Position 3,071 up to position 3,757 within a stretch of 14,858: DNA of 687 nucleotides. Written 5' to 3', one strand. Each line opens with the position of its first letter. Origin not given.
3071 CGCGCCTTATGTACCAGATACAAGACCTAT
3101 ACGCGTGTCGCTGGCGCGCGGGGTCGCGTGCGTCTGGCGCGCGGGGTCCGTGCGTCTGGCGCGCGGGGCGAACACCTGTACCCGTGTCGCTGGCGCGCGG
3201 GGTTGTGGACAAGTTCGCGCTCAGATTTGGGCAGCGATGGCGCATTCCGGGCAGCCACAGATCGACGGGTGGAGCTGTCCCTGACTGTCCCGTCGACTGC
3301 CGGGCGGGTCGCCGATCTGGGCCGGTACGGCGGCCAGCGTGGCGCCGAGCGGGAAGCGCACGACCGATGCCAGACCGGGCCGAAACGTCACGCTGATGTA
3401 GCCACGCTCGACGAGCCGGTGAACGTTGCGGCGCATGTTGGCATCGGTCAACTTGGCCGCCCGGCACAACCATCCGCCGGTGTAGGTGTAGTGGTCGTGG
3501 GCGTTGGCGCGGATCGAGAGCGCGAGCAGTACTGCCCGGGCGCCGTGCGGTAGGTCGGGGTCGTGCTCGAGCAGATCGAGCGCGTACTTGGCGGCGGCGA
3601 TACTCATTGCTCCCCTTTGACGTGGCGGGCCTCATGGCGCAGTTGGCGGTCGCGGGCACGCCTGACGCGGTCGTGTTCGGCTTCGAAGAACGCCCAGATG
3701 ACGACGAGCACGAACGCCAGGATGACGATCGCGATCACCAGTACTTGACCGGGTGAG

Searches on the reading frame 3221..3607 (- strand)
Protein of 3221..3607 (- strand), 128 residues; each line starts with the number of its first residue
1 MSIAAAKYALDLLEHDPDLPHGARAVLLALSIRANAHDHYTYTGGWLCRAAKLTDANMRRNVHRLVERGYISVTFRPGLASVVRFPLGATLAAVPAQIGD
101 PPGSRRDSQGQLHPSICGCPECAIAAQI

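Call 9: search_protein_families(library=pfam, proteins=[window:3221-3607:-], max_evalue=0.1)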
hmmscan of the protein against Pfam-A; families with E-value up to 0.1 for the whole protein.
window:3221-3607:- (128 aa): 2 families
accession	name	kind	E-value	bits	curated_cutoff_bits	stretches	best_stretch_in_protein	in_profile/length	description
PF12802.13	MarR_2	-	0.00064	20.3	27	1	39-74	20-53/61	MarR family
PF13730.12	HTH_36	-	0.06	13.6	25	0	19-71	3-55/55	Helix-turn-helix domain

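Call 10: search_protein_families(library=phrogs, proteins=[window:3221-3607:-], max_evalue=0.01)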
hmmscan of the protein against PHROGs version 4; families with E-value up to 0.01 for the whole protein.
window:3221-3607:- (128 aa): 0 families

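Call 11: find_homologous_proteins(query=window:3221-3607:-)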
Query window:3221-3607:- (128 aa): 4 proteins with E <= 0.001 among 43 candidates.
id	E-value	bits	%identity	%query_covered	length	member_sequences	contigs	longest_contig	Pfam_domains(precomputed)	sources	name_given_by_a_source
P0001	1.6e-78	279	96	100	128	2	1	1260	-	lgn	-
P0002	1.5e-57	211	73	99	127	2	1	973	-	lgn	-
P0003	2.0e-53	198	70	100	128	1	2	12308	-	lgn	-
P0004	4.3e-38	148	59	96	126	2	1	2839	-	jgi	-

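Call 12: find_related_loci(query=window:3221-3607:-, collection=viral_contigs, flank=8000)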
Query window:3221-3607:- (128 aa) in viral_contigs; peptide patterns used: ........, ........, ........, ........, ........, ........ (x = any residue, [..] = any of these).
13 stretches matched a pattern, but none encodes a relative of the query by tblastn (E <= 1e-3).

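Call 13: find_encoding_contigs(protein=P0003, flank=10000)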
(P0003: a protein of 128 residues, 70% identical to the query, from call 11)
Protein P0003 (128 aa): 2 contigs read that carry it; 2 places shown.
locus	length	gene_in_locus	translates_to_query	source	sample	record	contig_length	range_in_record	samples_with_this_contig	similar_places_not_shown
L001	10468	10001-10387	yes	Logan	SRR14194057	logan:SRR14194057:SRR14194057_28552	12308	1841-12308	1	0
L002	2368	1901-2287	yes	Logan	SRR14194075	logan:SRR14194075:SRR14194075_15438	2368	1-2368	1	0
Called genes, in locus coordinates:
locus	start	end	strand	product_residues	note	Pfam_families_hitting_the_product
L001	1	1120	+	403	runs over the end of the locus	PF04860:Phage_portal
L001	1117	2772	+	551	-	-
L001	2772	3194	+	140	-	-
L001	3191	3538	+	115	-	-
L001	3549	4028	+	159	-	-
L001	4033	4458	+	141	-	-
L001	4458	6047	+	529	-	-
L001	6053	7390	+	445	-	-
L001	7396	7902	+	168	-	-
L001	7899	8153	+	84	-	-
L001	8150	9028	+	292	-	PF01510:Amidase_2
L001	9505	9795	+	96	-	PF12728:HTH_17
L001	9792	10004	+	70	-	-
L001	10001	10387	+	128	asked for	-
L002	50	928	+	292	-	PF01510:Amidase_2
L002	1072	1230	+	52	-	-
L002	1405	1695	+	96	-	PF12728:HTH_17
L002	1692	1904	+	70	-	-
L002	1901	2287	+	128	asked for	-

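Call 14: find_encoding_contigs(protein=P0004, flank=10000)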
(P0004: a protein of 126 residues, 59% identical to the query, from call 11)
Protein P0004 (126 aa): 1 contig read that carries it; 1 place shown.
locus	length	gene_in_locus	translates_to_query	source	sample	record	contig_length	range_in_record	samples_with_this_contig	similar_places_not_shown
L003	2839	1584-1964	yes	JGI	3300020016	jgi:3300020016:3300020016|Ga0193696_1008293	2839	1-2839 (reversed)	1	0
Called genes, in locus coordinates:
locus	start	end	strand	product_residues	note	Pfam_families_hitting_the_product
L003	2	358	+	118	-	?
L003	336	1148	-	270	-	PF00589:Phage_integrase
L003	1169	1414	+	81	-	PF12728:HTH_17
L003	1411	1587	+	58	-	-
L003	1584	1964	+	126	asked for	-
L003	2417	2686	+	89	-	-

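Call 15: find_encoding_contigs(protein=P0001, flank=10000)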
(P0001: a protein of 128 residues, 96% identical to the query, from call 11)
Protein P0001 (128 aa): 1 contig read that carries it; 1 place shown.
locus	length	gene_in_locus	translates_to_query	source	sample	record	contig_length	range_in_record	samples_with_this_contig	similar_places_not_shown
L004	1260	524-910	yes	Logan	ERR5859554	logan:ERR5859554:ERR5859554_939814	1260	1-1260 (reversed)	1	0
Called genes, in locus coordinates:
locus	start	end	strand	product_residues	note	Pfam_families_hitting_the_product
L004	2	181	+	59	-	?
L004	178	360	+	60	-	-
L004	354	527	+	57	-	-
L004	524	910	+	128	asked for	-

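Call 16: find_encoding_contigs(protein=P0002, flank=10000)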
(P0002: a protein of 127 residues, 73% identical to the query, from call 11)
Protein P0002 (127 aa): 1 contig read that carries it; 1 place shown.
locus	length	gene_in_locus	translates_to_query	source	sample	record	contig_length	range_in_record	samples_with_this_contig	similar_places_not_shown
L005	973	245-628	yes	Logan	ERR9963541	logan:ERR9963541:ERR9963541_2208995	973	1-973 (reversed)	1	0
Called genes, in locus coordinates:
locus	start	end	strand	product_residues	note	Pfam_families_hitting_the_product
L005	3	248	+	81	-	?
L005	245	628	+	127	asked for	-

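Call 30: find_related_loci(query=A1, collection=genome_contigs, flank=10000)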
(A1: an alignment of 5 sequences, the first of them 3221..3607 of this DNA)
Query A1 (128 aa) in genome_contigs; peptide patterns used: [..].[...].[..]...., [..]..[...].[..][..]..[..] (x = any residue, [..] = any of these).
4 stretches matched a pattern, but none encodes a relative of the query by tblastn (E <= 1e-3).

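Call 31: find_related_loci(query=A1, collection=metagenome_contigs, flank=10000)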
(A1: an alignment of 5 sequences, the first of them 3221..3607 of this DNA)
Query A1 (128 aa) in metagenome_contigs; peptide patterns used: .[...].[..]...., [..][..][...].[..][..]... (x = any residue, [..] = any of these).
90 stretches matched a pattern; 1 encode a relative of the query (tblastn E <= 1e-3); 1 distinct loci.
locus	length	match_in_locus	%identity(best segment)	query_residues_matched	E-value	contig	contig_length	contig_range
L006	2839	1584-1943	59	1-123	2e-45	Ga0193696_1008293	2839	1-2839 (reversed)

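Call 32: find_related_loci(query=A1, collection=viral_contigs, flank=10000)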
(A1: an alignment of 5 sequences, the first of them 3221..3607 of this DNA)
Query A1 (128 aa) in viral_contigs; peptide patterns used: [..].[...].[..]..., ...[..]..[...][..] (x = any residue, [..] = any of these).
52 stretches matched a pattern, but none encodes a relative of the query by tblastn (E <= 1e-3).

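Call 34: search_solved_structures(query=A1, max_evalue=10, show_alignments=2)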
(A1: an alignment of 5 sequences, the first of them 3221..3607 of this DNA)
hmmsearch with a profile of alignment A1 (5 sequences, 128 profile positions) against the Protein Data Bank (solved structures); distinct sequences matched with E-value up to 10: 3.
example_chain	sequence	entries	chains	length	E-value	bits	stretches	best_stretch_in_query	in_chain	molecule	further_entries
6tey_A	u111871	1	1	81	0.023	17.9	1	26-81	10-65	DNA-binding protein TubR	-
5tqv_A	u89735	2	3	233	0.37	14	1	19-60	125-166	NADPH-dependent carbonyl reductase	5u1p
5idq_A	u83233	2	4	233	0.37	14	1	18-60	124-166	Short-chain dehydrogenase/reductase SDR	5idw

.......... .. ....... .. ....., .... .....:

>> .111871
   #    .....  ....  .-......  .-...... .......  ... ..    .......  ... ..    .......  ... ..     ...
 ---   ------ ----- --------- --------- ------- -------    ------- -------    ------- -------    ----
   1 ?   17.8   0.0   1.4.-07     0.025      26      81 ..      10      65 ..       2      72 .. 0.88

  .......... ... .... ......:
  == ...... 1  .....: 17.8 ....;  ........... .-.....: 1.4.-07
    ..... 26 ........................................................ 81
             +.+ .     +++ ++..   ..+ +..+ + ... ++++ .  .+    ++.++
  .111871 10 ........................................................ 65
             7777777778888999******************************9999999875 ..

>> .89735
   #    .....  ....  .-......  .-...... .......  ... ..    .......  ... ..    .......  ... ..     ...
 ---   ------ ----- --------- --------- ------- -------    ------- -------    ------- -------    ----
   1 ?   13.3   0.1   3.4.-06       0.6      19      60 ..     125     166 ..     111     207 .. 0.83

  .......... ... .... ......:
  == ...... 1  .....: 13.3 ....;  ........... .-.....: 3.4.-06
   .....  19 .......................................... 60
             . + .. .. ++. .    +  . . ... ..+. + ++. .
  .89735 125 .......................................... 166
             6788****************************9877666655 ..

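Call 38: search_dna_similar(query=window:3221-3607:-, collection=phages, mode=protein, max_evalue=1, max_rows=20)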
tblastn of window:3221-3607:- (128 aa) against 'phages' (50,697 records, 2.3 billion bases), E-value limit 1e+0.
Records with a match: 2; places in all: 2; records where one place covers at least 80% of the query: 0.
Best place of each record, by identity: <60% 2.
By first word of the organism name: Xanthomonas 2.
By host as written in the record: Xanthomonas vesicatoria 2.
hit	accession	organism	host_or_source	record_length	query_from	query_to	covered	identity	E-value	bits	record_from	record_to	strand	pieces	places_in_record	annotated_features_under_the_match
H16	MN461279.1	Xanthomonas virus phiXaf18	Xanthomonas vesicatoria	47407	51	86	28%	50.0%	9e-1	34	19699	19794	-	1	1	helicase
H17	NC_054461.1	Xanthomonas virus phiXaf18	Xanthomonas vesicatoria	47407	51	86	28%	50.0%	9e-1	34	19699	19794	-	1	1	helicase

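Call 39: search_dna_similar(query=window:3221-3607:-, collection=plasmids, mode=protein, max_evalue=1, max_rows=20)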
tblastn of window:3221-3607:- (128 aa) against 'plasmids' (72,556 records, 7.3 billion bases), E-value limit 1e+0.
Records with a match: 1; places in all: 1; records where one place covers at least 80% of the query: 0.
Best place of each record, by identity: <60% 1.
By first word of the organism name: Azospirillum 1.
By predicted mobility (MOB-suite, as given by PLSDB): non-mobilizable 1.
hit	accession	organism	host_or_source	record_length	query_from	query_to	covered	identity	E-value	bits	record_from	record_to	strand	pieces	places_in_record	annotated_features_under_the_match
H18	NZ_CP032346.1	Azospirillum brasilense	soil sample,Agricultural field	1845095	23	115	73%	35.1%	9e-1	36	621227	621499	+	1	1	record has no annotation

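Call 42: search_protein_representatives(alignment_id=A1)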
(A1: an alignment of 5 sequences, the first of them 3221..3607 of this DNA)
Query: 5 sequences, 128 profile positions. Proteins with E-value up to 0.001 (for the whole library): 71; up to 1e-10: 24; up to 1e-30: 4. The best 71 are listed.
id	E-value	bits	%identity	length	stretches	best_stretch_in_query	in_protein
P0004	7.7e-61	219.9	-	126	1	1-126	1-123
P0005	6.2e-39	149.1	-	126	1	1-124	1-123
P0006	7.0e-35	136.0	-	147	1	1-125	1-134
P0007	5.3e-32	126.7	-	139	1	1-126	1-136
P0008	1.7e-22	96.0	-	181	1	1-100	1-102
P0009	1.1e-21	93.3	-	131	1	1-123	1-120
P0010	3.5e-21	91.7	-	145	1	1-96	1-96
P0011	8.3e-21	90.5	-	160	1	1-93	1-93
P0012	3.0e-20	88.7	-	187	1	1-98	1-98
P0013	6.6e-20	87.6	-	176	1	1-94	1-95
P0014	2.5e-18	82.5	-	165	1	1-98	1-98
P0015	3.5e-18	82.0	-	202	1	1-105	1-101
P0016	1.3e-17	80.1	-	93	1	32-124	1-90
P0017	3.0e-17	79.0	-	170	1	1-103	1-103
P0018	2.0e-15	73.1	-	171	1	1-99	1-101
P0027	1.9e-11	60.3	-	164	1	1-96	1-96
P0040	3.6e-08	49.6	-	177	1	1-89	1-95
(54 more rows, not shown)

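Call 46: search_protein_families(library=pfam, alignment_id=A2, max_evalue=0.01)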
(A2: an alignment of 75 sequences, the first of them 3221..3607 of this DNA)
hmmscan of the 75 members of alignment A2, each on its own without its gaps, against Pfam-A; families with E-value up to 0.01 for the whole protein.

A. member 1, window:3221-3607:- (128 aa): 1 family
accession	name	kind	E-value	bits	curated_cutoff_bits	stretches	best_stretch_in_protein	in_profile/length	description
PF12802.13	MarR_2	-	0.00064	20.3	27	1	39-74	20-53/61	MarR family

B. families by the number of members that match (of 75 scanned): 36 families (the first 25 are shown)
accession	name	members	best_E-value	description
PF13730.12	HTH_36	45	1.9e-15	Helix-turn-helix domain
PF12802.13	MarR_2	21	1.7e-08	MarR family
PF03428.19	RP-C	18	3.7e-06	Replication protein C N-terminal domain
PF09339.16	HTH_IclR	11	2.4e-05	IclR helix-turn-helix domain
PF13412.12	HTH_24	10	1.3e-05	Winged helix-turn-helix DNA-binding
PF13545.12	HTH_Crp_2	10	6.5e-05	Crp-like helix-turn-helix domain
PF00392.27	GntR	9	0.00073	Bacterial regulatory proteins, gntR family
PF13551.12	HTH_29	8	1.1e-05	Winged helix-turn helix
PF12840.13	HTH_20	7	0.00019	Helix-turn-helix domain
PF08279.18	HTH_11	5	5.1e-06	HTH domain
PF01022.26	HTH_5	4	9.4e-05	Bacterial regulatory protein, arsR family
PF01047.28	MarR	4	0.00011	MarR family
PF25212.1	HVO_A0114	4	0.0007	HVO_A0114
PF07848.18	PaaX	4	0.0039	PaaX-like protein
PF21984.2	DnaD_N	3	1.9e-05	DnaD N-terminal domain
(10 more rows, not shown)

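Call 47: search_protein_families(library=phrogs, alignment_id=A2, max_evalue=0.01)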
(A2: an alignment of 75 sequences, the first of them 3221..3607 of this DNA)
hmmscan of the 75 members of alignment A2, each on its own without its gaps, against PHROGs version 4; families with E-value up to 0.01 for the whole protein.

A. member 1, window:3221-3607:- (128 aa): 0 families

B. families by the number of members that match (of 75 scanned): 87 families (the first 25 are shown)
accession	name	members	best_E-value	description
phrog_270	-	44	2.5e-44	replication initiation protein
phrog_391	-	42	3.4e-19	replication initiation O-like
phrog_1032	-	34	3.6e-20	replication initiation protein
phrog_8540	-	29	8.5e-18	replication initiation O-like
phrog_345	-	26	1.8e-07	replication initiation O-like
phrog_678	-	23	2.3e-28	replication initiation O-like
phrog_6643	-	23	2.9e-13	replication initiation protein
phrog_8102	-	22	1.9e-07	replication initiation protein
phrog_11896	-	21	3.7e-11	primosomal protein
phrog_4617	-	20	1e-10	replication initiation protein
phrog_428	-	17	3.1e-10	replication initiation protein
phrog_26991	-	13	4.8e-07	-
phrog_15053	-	12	2.2e-09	-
phrog_186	-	10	3.9e-10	DnaD-like helicase loader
phrog_27344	-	10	4.3e-10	replication initiation protein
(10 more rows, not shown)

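Call 48: search_protein_families(library=phrogs, proteins=[P0005, P0006, P0007, P0008, P0009, P0010, P0011, P0012, P0013, P0014], max_evalue=0.001)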
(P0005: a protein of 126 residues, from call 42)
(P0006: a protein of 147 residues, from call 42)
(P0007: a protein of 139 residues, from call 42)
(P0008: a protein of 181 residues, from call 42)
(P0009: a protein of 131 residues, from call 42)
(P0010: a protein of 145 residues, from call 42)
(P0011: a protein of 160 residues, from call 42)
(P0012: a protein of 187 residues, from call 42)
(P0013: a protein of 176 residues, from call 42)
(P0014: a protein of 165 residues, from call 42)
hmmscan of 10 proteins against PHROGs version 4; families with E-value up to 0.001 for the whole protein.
P0005 (126 aa): 2 families
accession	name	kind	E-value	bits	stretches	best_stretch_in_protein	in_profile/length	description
phrog_270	-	DNA, RNA and nucleotide metabolism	7.8e-08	33.1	1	6-82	32-108/383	replication initiation protein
phrog_391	-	DNA, RNA and nucleotide metabolism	2.6e-06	28.3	1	9-80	9-81/298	replication initiation O-like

P0006 (147 aa): 0 families

P0007 (139 aa): 0 families

P0008 (181 aa): 0 families

P0009 (131 aa): 0 families

P0010 (145 aa): 0 families

P0011 (160 aa): 0 families

P0012 (187 aa): 0 families

P0013 (176 aa): 2 families
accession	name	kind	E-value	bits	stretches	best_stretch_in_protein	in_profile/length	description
phrog_270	-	DNA, RNA and nucleotide metabolism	6.8e-06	26.7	1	7-84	37-109/383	replication initiation protein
phrog_6643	-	DNA, RNA and nucleotide metabolism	0.0001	22.9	1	20-77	16-72/313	replication initiation protein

P0014 (165 aa): 0 families

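Call 54: search_solved_structures(query=A2, max_evalue=1, show_alignments=0)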
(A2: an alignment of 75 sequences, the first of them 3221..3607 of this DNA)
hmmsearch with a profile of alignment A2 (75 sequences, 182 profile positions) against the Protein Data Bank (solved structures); distinct sequences matched with E-value up to 1: 67 (the best 60 are shown).
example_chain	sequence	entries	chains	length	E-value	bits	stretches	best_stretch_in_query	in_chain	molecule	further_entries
5yi0_B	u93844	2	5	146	0.00085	22.9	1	13-100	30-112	Zinc transport transcriptional regulator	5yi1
5yhz_A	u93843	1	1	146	0.00086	22.9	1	12-100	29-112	Zinc transport transcriptional regulator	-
5yhx_A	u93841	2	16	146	0.001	22.6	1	12-100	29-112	Zinc transport transcriptional regulator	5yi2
3ihu_A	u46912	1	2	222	0.0026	21.3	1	47-128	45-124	Transcriptional regulator, GntR family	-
3bdd_A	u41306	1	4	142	0.004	20.7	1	47-100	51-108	Regulatory protein MarR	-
5yhy_A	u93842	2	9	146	0.0044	20.5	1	14-100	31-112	Zinc transport transcriptional regulator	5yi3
6fi9_A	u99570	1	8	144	0.011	19.2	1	13-98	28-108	Transcriptional regulator ZitR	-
3cta_A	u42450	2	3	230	0.023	18.2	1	33-74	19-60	Riboflavin kinase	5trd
5w1e_A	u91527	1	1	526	0.028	17.9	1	39-76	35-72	Putative transcriptional regulator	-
9wfi_A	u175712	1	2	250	0.031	17.8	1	40-79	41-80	Uncharacterized HTH-type transcriptional regulator Rv0494,Fatty acid metabolism regulator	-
3bj6_A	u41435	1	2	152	0.035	17.6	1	43-88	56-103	Transcriptional regulator, MarR family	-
2obp_A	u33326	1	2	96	0.039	17.5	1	26-74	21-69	Putative DNA-binding protein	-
3b02_A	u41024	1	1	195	0.045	17.3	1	35-77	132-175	Transcriptional regulator, Crp family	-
5i2d_G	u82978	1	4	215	0.045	17.2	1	35-77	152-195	Transcriptional regulator, Crp family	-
7r22_A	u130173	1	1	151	0.049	17.1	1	43-80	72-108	ArsR family transcriptional regulator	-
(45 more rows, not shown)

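Call 59: find_homologous_proteins(query=A2, max_evalue=0.00001)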
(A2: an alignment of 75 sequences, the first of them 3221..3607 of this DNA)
Query A2 (75 sequences) (128 aa, profile of the alignment): 169 proteins with E <= 0.00001 among 8000 candidates; the best 120 are listed.
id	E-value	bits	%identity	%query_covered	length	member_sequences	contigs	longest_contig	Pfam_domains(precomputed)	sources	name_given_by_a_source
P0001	3.3e-38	150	96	100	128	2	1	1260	-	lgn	-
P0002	3.5e-38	150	73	99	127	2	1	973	-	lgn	-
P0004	1.0e-37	148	59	96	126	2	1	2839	-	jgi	-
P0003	1.4e-37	148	70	100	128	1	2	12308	-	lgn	-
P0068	3.2e-23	101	34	65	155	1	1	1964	PF13730.13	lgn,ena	-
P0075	1.5e-17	82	28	56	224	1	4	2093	PF13730.13,PF21984.3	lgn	-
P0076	1.9e-17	82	27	57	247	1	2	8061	PF13730.13,PF12802.14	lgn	-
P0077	4.5e-17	81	36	43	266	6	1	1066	PF13730.13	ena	-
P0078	2.4e-16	78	30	44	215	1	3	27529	PF13730.13,PF21984.3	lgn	-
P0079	2.5e-16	78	30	44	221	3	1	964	PF13730.13,PF21984.3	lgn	-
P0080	6.1e-16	77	26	69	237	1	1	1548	PF13730.13,PF21984.3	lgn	-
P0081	6.4e-16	77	27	55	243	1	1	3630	PF13412.13,PF13730.13,PF12802.14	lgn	-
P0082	1.2e-15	76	38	39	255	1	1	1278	PF13730.13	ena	-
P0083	1.2e-15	76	38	39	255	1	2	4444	PF13730.13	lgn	-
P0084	1.5e-15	76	-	-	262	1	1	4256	PF13730.13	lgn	-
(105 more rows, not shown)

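Call 62: find_homologous_proteins(query=A3, max_evalue=1e-8)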
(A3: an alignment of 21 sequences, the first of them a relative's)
Query A3 (21 sequences) (126 aa, profile of the alignment): 13 proteins with E <= 1e-8 among 8000 candidates.
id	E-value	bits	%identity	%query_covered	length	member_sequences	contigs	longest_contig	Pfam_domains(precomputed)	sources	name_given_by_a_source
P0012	3.1e-62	228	42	76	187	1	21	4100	-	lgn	-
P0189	1.1e-59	220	43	79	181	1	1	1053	-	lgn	-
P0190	9.4e-59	216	45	69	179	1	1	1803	-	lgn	-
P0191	1.7e-55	206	38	94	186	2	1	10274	-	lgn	-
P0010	2.2e-49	186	36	70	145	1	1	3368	-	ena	-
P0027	2.6e-45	173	32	86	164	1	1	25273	-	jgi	jgi:hypothetical protein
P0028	1.4e-41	161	38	72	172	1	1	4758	-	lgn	-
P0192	4.2e-39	152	43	68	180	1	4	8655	-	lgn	-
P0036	6.7e-38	149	38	89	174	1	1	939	-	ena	-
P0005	7.2e-37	145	100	100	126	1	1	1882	PF13730.13,PF12802.14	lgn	-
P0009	7.8e-31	126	41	100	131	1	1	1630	PF09339.17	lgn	-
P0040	2.1e-26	111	41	69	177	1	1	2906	-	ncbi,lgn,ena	-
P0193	1.9e-20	92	45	25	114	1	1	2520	-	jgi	-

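Call 63: find_encoding_contigs(protein=P0005, flank=10000, max_places=2)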
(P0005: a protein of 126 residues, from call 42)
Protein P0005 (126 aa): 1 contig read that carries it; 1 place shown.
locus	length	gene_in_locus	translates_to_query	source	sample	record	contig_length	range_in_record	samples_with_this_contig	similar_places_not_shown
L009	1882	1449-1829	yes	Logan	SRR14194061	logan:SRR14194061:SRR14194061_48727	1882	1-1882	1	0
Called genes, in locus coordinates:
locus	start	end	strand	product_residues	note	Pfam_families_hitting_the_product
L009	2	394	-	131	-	?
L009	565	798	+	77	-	PF12728:HTH_17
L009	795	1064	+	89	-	-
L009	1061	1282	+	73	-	-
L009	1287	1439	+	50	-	-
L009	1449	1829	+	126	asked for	PF12802:MarR_2, PF13730:HTH_36 (faint)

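Call 64: find_encoding_contigs(protein=P0009, flank=10000, max_places=2)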
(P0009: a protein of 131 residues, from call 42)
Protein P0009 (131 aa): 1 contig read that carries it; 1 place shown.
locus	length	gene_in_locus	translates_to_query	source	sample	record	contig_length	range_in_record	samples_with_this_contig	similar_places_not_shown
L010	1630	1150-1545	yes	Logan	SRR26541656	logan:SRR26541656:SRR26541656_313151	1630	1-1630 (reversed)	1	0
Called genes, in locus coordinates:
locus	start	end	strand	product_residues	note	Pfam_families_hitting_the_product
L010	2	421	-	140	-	?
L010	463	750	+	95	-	-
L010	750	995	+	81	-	-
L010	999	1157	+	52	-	-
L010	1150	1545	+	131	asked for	PF09339:HTH_IclR (faint)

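Call 65: find_encoding_contigs(protein=P0027, flank=10000, max_places=2)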
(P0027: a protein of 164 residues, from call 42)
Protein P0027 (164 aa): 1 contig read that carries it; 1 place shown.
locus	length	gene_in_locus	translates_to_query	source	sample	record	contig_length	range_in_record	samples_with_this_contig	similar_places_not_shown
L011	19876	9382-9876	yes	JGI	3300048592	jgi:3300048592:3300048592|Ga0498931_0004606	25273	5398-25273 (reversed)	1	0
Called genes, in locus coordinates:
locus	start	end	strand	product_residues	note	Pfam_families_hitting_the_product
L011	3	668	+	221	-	?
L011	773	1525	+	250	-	PF00459:Inositol_P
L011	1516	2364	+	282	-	PF00378:ECH_1, PF16113:ECH_2, PF00378:ECH_1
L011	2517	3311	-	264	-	PF00378:ECH_1, PF16113:ECH_2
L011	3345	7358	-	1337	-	PF08471:Ribonuc_red_2_N, PF02867:Ribonuc_red_lgC, PF14890:Intein_splicing, PF14528:LAGLIDADG_3, PF12637:TSCPD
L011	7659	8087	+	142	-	-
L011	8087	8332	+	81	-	-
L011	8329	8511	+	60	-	-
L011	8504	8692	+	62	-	-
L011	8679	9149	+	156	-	-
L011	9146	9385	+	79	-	-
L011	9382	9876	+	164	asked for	-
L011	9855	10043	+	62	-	-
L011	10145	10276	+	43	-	-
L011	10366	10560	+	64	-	-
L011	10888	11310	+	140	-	-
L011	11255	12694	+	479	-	PF03237:Terminase_6N (faint)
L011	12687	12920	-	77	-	PF13384:HTH_23 (weak), PF12728:HTH_17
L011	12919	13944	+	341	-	PF04860:Phage_portal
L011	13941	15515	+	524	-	PF05065:Phage_capsid (weak)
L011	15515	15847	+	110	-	-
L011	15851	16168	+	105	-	-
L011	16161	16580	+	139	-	-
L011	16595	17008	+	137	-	-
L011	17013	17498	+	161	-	-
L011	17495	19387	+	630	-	-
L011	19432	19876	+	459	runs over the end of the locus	-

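Call 66: find_encoding_contigs(protein=P0191, flank=10000, max_places=2)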
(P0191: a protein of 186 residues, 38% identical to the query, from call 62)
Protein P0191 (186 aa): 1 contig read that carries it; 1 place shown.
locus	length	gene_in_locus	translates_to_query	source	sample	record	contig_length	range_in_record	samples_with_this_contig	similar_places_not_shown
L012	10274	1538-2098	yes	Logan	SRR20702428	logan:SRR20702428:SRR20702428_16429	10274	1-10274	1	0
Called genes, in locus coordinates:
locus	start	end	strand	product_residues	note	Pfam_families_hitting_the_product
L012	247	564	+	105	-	-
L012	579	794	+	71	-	-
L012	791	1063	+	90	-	-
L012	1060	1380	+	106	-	-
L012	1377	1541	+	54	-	-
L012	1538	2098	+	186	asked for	-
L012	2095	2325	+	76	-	-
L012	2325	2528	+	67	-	-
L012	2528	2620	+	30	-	-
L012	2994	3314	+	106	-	-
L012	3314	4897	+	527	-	-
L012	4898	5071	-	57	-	PF12728:HTH_17 (weak)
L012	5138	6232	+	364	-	PF04860:Phage_portal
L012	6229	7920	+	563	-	PF25209:Phage_capsid_4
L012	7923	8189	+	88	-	-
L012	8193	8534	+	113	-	-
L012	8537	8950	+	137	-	-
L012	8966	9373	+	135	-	-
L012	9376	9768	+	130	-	-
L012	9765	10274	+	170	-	?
